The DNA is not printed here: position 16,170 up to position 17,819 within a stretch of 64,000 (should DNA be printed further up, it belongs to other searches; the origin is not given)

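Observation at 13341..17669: DPA-type donor module with three deviations: Cys-to-Ala at the benzothiazinone site, no PAP2 phosphatase, and an extra FAD oxidoreductase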

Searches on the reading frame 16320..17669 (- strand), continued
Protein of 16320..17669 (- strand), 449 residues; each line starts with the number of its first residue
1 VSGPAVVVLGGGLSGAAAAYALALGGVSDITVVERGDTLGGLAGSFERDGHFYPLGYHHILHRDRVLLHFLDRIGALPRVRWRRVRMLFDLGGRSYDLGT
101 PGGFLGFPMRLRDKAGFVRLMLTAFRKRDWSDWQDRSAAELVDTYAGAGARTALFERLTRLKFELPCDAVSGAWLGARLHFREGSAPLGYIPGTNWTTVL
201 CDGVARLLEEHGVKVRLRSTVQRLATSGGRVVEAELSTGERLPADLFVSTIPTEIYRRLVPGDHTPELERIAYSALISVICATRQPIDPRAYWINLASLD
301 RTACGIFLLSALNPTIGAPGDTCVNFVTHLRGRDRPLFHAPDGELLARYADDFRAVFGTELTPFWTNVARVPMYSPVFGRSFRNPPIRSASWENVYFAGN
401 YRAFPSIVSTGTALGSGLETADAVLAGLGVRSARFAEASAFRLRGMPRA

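Call 39: find_related_loci(query=A3, collection=genome_contigs, flank=10000)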
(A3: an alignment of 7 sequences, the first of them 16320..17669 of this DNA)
Query A3 (449 aa) in genome_contigs; peptide patterns used: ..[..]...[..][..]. (x = any residue, [..] = any of these).
121 stretches matched a pattern; 111 encode a relative of the query (tblastn E <= 1e-3); the best 80 are kept; 80 distinct loci.
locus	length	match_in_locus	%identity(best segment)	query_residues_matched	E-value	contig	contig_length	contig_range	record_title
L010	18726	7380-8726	90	1-449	0e+0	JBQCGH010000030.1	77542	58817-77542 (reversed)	MAG: Gemmatimonadales bacterium isolate bin251 k141_1713149, whole genome shotgun sequence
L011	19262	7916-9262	81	1-449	0e+0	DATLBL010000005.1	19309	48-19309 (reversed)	MAG TPA_asm: Gemmatimonadales bacterium isolate SMAG_U14297 k141_750295, whole genome shotgun sequence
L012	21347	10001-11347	81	1-449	0e+0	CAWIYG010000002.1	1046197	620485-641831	MAG: uncultured Gemmatimonadales bacterium isolate MFD04935.bin.2.79 genome assembly, contig: contig_29929, whole genome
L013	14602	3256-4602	81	1-449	0e+0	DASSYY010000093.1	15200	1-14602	MAG TPA_asm: Gemmatimonadales bacterium isolate SMAG_U693 k141_648459, whole genome shotgun sequence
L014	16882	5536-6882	81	1-449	0e+0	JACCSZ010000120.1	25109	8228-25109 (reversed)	MAG: Gemmatimonadales bacterium isolate MGR_bin61 SD2897-2912_k127_8847754, whole genome shotgun sequence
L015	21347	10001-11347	80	1-449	0e+0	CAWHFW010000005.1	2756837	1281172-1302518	MAG: uncultured Gemmatimonadales bacterium isolate MFD00392.bin.2.68 genome assembly, contig: contig_5291, whole genome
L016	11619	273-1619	81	1-449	0e+0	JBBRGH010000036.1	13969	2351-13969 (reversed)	MAG: Gemmatimonadales bacterium isolate Co_metawrap_2612 Cmw_2612_k141_15322077_length_13969_cov_8.0000, whole genome sh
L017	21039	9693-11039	79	1-449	0e+0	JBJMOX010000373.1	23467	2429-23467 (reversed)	MAG: Gemmatimonadales bacterium isolate H1_18_all_fractions_conc_3_68_14 k255_6710690, whole genome shotgun sequence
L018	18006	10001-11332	79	5-448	0e+0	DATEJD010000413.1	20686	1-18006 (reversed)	MAG TPA_asm: Gemmatimonadales bacterium isolate SMAG_U8855 k141_1261587, whole genome shotgun sequence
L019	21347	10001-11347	80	1-449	0e+0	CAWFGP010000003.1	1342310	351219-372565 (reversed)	MAG: uncultured Gemmatimonadales bacterium isolate MFD04944.bin.1.216 genome assembly, contig: contig_16751, whole genom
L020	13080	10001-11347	77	1-449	0e+0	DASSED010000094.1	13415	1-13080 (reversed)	MAG TPA_asm: Gemmatimonadales bacterium isolate SMAG_U968 k141_1235781, whole genome shotgun sequence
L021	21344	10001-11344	79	1-448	0e+0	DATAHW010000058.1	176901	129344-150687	MAG TPA_asm: Gemmatimonadales bacterium isolate SMAG_U6867 k141_2818414, whole genome shotgun sequence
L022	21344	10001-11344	78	1-449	0e+0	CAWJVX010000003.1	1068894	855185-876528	MAG: uncultured Gemmatimonadales bacterium isolate MFD09206.bin.1.39 genome assembly, contig: contig_1971, whole genome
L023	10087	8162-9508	78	1-449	0e+0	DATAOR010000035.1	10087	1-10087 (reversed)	MAG TPA_asm: Gemmatimonadales bacterium isolate SMAG_U7050 k141_8958972, whole genome shotgun sequence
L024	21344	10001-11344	79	1-448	0e+0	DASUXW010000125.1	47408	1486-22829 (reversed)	MAG TPA_asm: Gemmatimonadales bacterium isolate SMAG_U1879 k141_1237491, whole genome shotgun sequence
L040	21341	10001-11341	68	2-449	0e+0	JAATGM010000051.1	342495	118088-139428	MAG: Planctomycetota bacterium isolate bin_345 k141_3382867, whole genome shotgun sequence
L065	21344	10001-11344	66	1-448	0e+0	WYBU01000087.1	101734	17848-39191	MAG: Planctomycetaceae bacterium isolate PLA4 k127_381976, whole genome shotgun sequence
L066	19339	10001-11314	65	4-442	0e+0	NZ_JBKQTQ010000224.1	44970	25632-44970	MAG: Mycobacterium sp. isolate MHr2D2E2F__bin_41 MHr2D2E2F_000000186370, whole genome shotgun sequence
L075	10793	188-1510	64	2-448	0e+0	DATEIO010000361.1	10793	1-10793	MAG TPA_asm: Thermoanaerobaculia bacterium isolate SMAG_U8840 k141_245430, whole genome shotgun sequence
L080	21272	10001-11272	63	5-429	0e+0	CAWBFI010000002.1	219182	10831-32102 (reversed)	MAG: uncultured Actinomycetota bacterium isolate MFD02579.bin.1.4 genome assembly, contig: contig_11326, whole genome sh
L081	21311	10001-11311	62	5-442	3e-179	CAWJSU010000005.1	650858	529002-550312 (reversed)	MAG: uncultured Actinomycetota bacterium isolate MFD04463.bin.1.133 genome assembly, contig: contig_27184, whole genome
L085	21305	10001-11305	60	7-442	3e-176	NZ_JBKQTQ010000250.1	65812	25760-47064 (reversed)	MAG: Mycobacterium sp. isolate MHr2D2E2F__bin_41 MHr2D2E2F_000000211320, whole genome shotgun sequence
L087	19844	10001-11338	59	1-448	7e-174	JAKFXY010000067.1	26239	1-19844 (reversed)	MAG: Acidobacteria bacterium isolate ND5_Bin_16_1 ND5_0001300, whole genome shotgun sequence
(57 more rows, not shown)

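Call 50: search_dna_similar(query=window:16320-17669:-, collection=plasmids, mode=protein, max_rows=60, max_evalue=1e-8)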
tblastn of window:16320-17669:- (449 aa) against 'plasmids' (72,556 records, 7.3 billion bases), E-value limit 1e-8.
Records with a match: 7; places in all: 7; records where one place covers at least 80% of the query: 4.
Best place of each record, by identity: <60% 7.
By first word of the organism name: Rhizobium 4; Burkholderia 1; Agrobacterium 1; Rhodobacteraceae 1.
By predicted mobility (MOB-suite, as given by PLSDB): non-mobilizable 6; conjugative 1.
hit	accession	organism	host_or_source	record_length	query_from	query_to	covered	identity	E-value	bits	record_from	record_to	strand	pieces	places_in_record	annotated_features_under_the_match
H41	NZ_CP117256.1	Rhizobium tumorigenes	Rubus sp.,pure bacterial culture,Aerial ...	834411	29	425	88%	24.8%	6e-20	100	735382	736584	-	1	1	NAD(P)/FAD-dependent oxidoreductase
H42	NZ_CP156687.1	Burkholderia stagnalis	Bacterial cells,soils collected in ...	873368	30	415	86%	25.4%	5e-12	76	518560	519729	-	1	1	NAD(P)/FAD-dependent oxidoreductase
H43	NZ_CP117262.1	Rhizobium tumorigenes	Rubus sp.,pure bacterial culture,Aerial ...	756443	29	389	80%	24.5%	3e-18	95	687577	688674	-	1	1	NAD(P)/FAD-dependent oxidoreductase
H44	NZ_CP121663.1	Rhizobium sp. CB3090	Gliricidia sp.,cell culture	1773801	29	390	81%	24.4%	4e-20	101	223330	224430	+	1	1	record has no annotation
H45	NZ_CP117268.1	Rhizobium rhododendri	Rhododendron sp.,pure bacterial ...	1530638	29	346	71%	25.9%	5e-21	103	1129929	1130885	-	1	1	record has no annotation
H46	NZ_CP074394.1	Agrobacterium salinitolerans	Cotton,tiaaue sample,root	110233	29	346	71%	24.7%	3e-19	99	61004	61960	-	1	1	NAD(P)/FAD-dependent oxidoreductase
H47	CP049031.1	Rhodobacteraceae bacterium SC52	Apostichopus japonicus,pure ...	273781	30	312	63%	24.7%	4e-15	86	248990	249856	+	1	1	NAD(P)/FAD-dependent oxidoreductase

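Call 51: get_annotated_region(hit=H41, flank=8000)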
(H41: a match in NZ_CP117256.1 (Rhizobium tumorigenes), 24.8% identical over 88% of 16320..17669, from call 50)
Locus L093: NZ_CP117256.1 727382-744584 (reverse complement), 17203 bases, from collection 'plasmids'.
description: Rhizobium tumorigenes strain 1078 plasmid pRt1078, complete sequence
organism: Rhizobium tumorigenes (NCBI taxid 2041385)
taxonomy: Bacteria; Pseudomonadota; Alphaproteobacteria; Hyphomicrobiales; Rhizobiaceae; Rhizobium; Rhizobium tumorigenes
host: -; source: Rubus sp.,pure bacterial culture,Aerial tumor; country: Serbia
typing (MOB-suite, as given by PLSDB): non-mobilizable
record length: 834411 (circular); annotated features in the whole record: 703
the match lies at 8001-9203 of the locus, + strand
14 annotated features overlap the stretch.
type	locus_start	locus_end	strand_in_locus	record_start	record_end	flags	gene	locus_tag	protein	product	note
CDS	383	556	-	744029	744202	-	-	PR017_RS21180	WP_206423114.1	hypothetical protein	-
CDS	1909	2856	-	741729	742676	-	-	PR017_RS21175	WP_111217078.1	HEPN domain-containing protein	-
CDS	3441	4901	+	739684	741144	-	-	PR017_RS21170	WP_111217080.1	UbiA family prenyltransferase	-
CDS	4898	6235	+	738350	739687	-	-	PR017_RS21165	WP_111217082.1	FAD-binding oxidoreductase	-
CDS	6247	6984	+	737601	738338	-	-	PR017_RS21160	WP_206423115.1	SDR family NAD(P)-dependent oxidoreductase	-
CDS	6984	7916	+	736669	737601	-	-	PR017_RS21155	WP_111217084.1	NAD-dependent epimerase/dehydratase family protein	-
CDS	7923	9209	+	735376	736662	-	-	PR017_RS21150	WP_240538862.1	NAD(P)/FAD-dependent oxidoreductase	-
CDS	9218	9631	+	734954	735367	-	-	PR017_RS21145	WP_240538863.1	GtrA family protein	GO:0000271 - polysaccharide biosynthetic process [Evidence IEA]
CDS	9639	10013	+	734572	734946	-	-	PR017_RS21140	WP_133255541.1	hypothetical protein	-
CDS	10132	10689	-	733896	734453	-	-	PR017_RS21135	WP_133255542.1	hypothetical protein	-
CDS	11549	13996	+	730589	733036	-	-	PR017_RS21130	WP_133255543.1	hypothetical protein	-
CDS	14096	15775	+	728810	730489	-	pseG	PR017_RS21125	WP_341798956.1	UDP-2,4-diacetamido-2,4, 6-trideoxy-beta-L-altropyranose hydrolase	-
CDS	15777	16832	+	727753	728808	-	pseI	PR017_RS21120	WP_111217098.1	pseudaminic acid synthase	-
CDS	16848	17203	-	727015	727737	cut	pseF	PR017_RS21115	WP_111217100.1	pseudaminic acid cytidylyltransferase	-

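Call 52: get_annotated_region(hit=H46, flank=8000)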
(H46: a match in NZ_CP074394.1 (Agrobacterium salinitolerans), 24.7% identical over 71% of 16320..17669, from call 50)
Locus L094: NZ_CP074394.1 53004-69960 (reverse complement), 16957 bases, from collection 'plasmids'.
description: Agrobacterium salinitolerans strain DG3-1 plasmid pDG3-1a, complete sequence
organism: Agrobacterium salinitolerans (NCBI taxid 1183413)
taxonomy: Bacteria; Pseudomonadota; Alphaproteobacteria; Hyphomicrobiales; Rhizobiaceae; Agrobacterium; Agrobacterium salinitolerans
host: -; source: Cotton,tiaaue sample,root; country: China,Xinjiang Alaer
typing (MOB-suite, as given by PLSDB): conjugative; relaxase MOBP; mating-pair formation MPF_T
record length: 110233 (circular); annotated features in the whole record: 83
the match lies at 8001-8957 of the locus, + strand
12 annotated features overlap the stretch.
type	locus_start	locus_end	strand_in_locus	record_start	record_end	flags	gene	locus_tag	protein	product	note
CDS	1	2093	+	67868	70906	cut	-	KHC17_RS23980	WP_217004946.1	glycosyltransferase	-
CDS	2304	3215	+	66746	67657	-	-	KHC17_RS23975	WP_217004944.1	class I SAM-dependent methyltransferase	-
CDS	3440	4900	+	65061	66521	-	-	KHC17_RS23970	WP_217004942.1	UbiA family prenyltransferase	-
CDS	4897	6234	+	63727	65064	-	-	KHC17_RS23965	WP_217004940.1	FAD-binding oxidoreductase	-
CDS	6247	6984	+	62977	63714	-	-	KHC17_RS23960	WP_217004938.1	SDR family NAD(P)-dependent oxidoreductase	-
CDS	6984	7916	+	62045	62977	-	-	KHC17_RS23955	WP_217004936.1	NAD-dependent epimerase/dehydratase family protein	-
CDS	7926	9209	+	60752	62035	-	-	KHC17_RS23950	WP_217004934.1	NAD(P)/FAD-dependent oxidoreductase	-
CDS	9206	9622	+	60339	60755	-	-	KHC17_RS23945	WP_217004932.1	GtrA family protein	-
CDS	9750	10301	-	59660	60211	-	-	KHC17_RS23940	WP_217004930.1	hypothetical protein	-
CDS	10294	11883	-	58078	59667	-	-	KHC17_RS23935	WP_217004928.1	hypothetical protein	-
CDS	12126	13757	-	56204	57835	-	-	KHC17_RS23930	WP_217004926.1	hypothetical protein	-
CDS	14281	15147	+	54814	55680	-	-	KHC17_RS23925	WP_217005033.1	IS3 family transposase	-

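Call 53: get_annotated_region(hit=H47, flank=8000)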
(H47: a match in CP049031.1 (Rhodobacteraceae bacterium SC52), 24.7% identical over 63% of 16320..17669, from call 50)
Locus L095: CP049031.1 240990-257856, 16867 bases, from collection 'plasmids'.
description: Rhodobacteraceae bacterium SC52 plasmid pSC52_3, complete sequence
organism: Rhodobacteraceae bacterium SC52 (NCBI taxid 2745590)
taxonomy: Bacteria; Pseudomonadota; Alphaproteobacteria; Rhodobacterales; Paracoccaceae; ; Rhodobacteraceae bacterium SC52
host: -; source: Apostichopus japonicus,pure culture,Intestine content; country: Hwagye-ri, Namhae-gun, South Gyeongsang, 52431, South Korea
typing (MOB-suite, as given by PLSDB): non-mobilizable
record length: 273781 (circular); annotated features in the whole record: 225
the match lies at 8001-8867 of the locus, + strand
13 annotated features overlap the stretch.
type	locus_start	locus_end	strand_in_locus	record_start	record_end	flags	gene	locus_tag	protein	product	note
CDS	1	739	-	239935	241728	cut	-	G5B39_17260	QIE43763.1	ABC transporter ATP-binding protein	-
CDS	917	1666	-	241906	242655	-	-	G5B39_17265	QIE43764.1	hypothetical protein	-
CDS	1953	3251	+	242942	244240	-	-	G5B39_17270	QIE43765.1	hypothetical protein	-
CDS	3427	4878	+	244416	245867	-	-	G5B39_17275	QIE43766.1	UbiA family prenyltransferase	-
CDS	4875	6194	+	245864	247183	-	-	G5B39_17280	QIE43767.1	FAD-binding oxidoreductase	-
CDS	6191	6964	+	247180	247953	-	-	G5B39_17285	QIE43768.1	SDR family NAD(P)-dependent oxidoreductase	-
CDS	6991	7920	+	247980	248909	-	-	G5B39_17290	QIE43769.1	NAD-dependent epimerase/dehydratase family protein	-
CDS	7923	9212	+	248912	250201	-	-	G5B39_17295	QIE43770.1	NAD(P)/FAD-dependent oxidoreductase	-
CDS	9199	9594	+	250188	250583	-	-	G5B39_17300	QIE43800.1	GtrA family protein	-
CDS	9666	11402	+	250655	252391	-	-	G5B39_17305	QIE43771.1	hypothetical protein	-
CDS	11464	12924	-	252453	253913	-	-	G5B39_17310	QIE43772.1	glycosyltransferase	-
CDS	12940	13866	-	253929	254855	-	-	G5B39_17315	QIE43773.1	NAD-dependent epimerase/dehydratase family protein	-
CDS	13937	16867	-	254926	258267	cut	-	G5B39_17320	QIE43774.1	glycosyltransferase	-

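Call 67: search_protein_families(library=ncbifam, proteins=[L093:7923-9209:+, L093:6984-7916:+, L093:3441-4901:+, P0125, P0129], max_evalue=1e-10)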
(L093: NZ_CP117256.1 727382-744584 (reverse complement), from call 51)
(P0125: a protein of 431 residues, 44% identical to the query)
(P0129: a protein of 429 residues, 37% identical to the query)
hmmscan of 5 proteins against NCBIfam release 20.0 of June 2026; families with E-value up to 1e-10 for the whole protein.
L093:7923-9209:+ (428 aa): 7 families
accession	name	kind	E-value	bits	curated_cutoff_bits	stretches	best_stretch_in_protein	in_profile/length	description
NF005560.0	PRK07233.1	equivalog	2.7e-153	510.9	252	1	4-426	2-428/435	hypothetical protein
TIGR03467.1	HpnE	equivalog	5.7e-23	81.9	283.05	1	5-400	1-402/430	hydroxysqualene dehydroxylase HpnE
NF005548.0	PRK07208.1-4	equivalog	3.3e-21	75.5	389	1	2-387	3-408/488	hypothetical protein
NF005545.0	PRK07208.1-1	equivalog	5.3e-18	64.7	451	0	190-388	212-420/504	hypothetical protein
NF005547.0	PRK07208.1-3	equivalog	7.3e-18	64.5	380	1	4-348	6-362/465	hypothetical protein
TIGR02734.1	crtI_fam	subfamily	2.9e-12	46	238.1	0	5-43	1-39/504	phytoene desaturase family protein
NF045637.1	carotdesatCrtDProt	equivalog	3.3e-12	45.7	580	0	195-252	216-274/485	1-hydroxycarotenoid 3,4-desaturase CrtD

L093:6984-7916:+ (310 aa): 0 families

L093:3441-4901:+ (486 aa): 5 families
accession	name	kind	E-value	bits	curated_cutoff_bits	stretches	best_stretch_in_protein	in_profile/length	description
NF006088.0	PRK08238.1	equivalog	7.3e-157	522.9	351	1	13-485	7-479/482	UbiA family prenyltransferase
NF008977.0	PRK12324.1-2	equivalog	2.7e-37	128.8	234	1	199-476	4-280/297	decaprenyl-phosphate phosphoribosyltransferase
NF008978.0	PRK12324.1-4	equivalog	5.5e-33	114.3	207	1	197-485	32-318/322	decaprenyl-phosphate phosphoribosyltransferase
NF008976.0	PRK12324.1-1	equivalog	2.9e-26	92.6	474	1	200-388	21-213/306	decaprenyl-phosphate phosphoribosyltransferase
NF009523.0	PRK12884.1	equivalog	7.8e-15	54.8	269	1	203-481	10-273/279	prenyltransferase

P0125 (431 aa): 5 families
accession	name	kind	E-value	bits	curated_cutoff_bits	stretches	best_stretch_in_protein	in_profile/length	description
NF005560.0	PRK07233.1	equivalog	1.8e-62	211.6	252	1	3-422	2-429/435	hypothetical protein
TIGR03467.1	HpnE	equivalog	4.2e-26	92.2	283.05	1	4-259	1-272/430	hydroxysqualene dehydroxylase HpnE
NF005547.0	PRK07208.1-3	equivalog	6.9e-15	54.7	380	1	4-350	7-366/465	hypothetical protein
NF005545.0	PRK07208.1-1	equivalog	7.1e-14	51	451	1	2-176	8-180/504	hypothetical protein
NF005548.0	PRK07208.1-4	equivalog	1.4e-13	50.3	389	1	3-175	5-175/488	hypothetical protein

P0129 (429 aa): 5 families
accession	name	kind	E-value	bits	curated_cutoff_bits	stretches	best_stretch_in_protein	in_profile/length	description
NF005560.0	PRK07233.1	equivalog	2e-74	251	252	1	3-423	2-429/435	hypothetical protein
TIGR03467.1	HpnE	equivalog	3.9e-18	66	283.05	1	5-283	2-297/430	hydroxysqualene dehydroxylase HpnE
NF005547.0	PRK07208.1-3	equivalog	4.7e-17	61.9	380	1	3-258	6-270/465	hypothetical protein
NF005548.0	PRK07208.1-4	equivalog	1.1e-14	54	389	0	2-177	4-176/488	hypothetical protein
NF001933.0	PRK00711.1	subfamily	5.5e-12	45.4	383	0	3-59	2-56/429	D-amino acid dehydrogenase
